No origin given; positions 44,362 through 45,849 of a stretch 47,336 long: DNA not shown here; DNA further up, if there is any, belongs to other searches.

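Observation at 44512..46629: Stand-alone lipoprotein fusing seven His+Cys3 41-aa repeats to an HExxH (BSP-like?) domain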

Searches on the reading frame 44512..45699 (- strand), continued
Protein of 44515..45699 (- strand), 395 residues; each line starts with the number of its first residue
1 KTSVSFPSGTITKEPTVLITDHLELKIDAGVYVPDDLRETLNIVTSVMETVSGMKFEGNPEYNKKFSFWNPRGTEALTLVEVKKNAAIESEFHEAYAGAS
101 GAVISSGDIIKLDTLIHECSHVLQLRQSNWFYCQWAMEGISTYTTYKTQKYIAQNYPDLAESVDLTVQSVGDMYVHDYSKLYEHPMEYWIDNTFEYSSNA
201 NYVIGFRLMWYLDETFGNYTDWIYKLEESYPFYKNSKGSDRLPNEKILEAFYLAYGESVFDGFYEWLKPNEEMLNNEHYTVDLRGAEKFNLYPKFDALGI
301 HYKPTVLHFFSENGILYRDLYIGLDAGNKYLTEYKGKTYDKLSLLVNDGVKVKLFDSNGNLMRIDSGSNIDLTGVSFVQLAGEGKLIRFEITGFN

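Call 84: search_solved_structures(query=A4, max_evalue=10, show_alignments=2)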
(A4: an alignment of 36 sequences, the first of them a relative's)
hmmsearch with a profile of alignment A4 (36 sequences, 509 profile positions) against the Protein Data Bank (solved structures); distinct sequences matched with E-value up to 10: 37.
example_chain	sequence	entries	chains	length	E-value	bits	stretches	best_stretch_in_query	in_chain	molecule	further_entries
2ymu_A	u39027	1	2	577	9.8e-33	116.8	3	413-451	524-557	WD-40 REPEAT PROTEIN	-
7bie_A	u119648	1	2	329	1e-19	73.8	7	413-450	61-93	nvWRAP-T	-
7bid_A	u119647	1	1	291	5e-19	71.6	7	413-450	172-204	v31WRAP-T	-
7bif_A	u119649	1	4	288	2.8e-18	69.1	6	413-451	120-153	v22WRAP-T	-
7big_A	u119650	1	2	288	2.5e-16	62.7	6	413-451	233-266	v13WRAP-T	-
6r60_A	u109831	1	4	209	1.9e-12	49.9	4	413-451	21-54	WD-40 repeat protein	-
6r5y_A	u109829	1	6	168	1.3e-09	40.5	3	413-451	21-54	WD-40 repeat protein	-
6r5z_A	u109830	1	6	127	1.2e-06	30.8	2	413-451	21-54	9-bladed beta-propeller formed by three 3-bladed fragments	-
6r5x_A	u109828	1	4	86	0.0016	20.5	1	413-451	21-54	WD-40 repeat protein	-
4gaa_A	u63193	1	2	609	0.0061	18.5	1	193-335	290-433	MGC78867 protein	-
8twx_A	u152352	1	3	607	0.016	17.1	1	191-335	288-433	Leukotriene A-4 hydrolase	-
3u9w_A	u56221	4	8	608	0.016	17.1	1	191-335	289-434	Leukotriene A-4 hydrolase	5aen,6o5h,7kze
1h19_A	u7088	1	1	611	0.016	17.1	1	191-335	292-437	LEUKOTRIENE A-4 HYDROLASE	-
1sqm_A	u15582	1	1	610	0.016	17.1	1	191-335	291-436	LEUKOTRIENE A-4 HYDROLASE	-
3cho_A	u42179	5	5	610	0.016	17.1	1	191-335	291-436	Leukotriene A-4 hydrolase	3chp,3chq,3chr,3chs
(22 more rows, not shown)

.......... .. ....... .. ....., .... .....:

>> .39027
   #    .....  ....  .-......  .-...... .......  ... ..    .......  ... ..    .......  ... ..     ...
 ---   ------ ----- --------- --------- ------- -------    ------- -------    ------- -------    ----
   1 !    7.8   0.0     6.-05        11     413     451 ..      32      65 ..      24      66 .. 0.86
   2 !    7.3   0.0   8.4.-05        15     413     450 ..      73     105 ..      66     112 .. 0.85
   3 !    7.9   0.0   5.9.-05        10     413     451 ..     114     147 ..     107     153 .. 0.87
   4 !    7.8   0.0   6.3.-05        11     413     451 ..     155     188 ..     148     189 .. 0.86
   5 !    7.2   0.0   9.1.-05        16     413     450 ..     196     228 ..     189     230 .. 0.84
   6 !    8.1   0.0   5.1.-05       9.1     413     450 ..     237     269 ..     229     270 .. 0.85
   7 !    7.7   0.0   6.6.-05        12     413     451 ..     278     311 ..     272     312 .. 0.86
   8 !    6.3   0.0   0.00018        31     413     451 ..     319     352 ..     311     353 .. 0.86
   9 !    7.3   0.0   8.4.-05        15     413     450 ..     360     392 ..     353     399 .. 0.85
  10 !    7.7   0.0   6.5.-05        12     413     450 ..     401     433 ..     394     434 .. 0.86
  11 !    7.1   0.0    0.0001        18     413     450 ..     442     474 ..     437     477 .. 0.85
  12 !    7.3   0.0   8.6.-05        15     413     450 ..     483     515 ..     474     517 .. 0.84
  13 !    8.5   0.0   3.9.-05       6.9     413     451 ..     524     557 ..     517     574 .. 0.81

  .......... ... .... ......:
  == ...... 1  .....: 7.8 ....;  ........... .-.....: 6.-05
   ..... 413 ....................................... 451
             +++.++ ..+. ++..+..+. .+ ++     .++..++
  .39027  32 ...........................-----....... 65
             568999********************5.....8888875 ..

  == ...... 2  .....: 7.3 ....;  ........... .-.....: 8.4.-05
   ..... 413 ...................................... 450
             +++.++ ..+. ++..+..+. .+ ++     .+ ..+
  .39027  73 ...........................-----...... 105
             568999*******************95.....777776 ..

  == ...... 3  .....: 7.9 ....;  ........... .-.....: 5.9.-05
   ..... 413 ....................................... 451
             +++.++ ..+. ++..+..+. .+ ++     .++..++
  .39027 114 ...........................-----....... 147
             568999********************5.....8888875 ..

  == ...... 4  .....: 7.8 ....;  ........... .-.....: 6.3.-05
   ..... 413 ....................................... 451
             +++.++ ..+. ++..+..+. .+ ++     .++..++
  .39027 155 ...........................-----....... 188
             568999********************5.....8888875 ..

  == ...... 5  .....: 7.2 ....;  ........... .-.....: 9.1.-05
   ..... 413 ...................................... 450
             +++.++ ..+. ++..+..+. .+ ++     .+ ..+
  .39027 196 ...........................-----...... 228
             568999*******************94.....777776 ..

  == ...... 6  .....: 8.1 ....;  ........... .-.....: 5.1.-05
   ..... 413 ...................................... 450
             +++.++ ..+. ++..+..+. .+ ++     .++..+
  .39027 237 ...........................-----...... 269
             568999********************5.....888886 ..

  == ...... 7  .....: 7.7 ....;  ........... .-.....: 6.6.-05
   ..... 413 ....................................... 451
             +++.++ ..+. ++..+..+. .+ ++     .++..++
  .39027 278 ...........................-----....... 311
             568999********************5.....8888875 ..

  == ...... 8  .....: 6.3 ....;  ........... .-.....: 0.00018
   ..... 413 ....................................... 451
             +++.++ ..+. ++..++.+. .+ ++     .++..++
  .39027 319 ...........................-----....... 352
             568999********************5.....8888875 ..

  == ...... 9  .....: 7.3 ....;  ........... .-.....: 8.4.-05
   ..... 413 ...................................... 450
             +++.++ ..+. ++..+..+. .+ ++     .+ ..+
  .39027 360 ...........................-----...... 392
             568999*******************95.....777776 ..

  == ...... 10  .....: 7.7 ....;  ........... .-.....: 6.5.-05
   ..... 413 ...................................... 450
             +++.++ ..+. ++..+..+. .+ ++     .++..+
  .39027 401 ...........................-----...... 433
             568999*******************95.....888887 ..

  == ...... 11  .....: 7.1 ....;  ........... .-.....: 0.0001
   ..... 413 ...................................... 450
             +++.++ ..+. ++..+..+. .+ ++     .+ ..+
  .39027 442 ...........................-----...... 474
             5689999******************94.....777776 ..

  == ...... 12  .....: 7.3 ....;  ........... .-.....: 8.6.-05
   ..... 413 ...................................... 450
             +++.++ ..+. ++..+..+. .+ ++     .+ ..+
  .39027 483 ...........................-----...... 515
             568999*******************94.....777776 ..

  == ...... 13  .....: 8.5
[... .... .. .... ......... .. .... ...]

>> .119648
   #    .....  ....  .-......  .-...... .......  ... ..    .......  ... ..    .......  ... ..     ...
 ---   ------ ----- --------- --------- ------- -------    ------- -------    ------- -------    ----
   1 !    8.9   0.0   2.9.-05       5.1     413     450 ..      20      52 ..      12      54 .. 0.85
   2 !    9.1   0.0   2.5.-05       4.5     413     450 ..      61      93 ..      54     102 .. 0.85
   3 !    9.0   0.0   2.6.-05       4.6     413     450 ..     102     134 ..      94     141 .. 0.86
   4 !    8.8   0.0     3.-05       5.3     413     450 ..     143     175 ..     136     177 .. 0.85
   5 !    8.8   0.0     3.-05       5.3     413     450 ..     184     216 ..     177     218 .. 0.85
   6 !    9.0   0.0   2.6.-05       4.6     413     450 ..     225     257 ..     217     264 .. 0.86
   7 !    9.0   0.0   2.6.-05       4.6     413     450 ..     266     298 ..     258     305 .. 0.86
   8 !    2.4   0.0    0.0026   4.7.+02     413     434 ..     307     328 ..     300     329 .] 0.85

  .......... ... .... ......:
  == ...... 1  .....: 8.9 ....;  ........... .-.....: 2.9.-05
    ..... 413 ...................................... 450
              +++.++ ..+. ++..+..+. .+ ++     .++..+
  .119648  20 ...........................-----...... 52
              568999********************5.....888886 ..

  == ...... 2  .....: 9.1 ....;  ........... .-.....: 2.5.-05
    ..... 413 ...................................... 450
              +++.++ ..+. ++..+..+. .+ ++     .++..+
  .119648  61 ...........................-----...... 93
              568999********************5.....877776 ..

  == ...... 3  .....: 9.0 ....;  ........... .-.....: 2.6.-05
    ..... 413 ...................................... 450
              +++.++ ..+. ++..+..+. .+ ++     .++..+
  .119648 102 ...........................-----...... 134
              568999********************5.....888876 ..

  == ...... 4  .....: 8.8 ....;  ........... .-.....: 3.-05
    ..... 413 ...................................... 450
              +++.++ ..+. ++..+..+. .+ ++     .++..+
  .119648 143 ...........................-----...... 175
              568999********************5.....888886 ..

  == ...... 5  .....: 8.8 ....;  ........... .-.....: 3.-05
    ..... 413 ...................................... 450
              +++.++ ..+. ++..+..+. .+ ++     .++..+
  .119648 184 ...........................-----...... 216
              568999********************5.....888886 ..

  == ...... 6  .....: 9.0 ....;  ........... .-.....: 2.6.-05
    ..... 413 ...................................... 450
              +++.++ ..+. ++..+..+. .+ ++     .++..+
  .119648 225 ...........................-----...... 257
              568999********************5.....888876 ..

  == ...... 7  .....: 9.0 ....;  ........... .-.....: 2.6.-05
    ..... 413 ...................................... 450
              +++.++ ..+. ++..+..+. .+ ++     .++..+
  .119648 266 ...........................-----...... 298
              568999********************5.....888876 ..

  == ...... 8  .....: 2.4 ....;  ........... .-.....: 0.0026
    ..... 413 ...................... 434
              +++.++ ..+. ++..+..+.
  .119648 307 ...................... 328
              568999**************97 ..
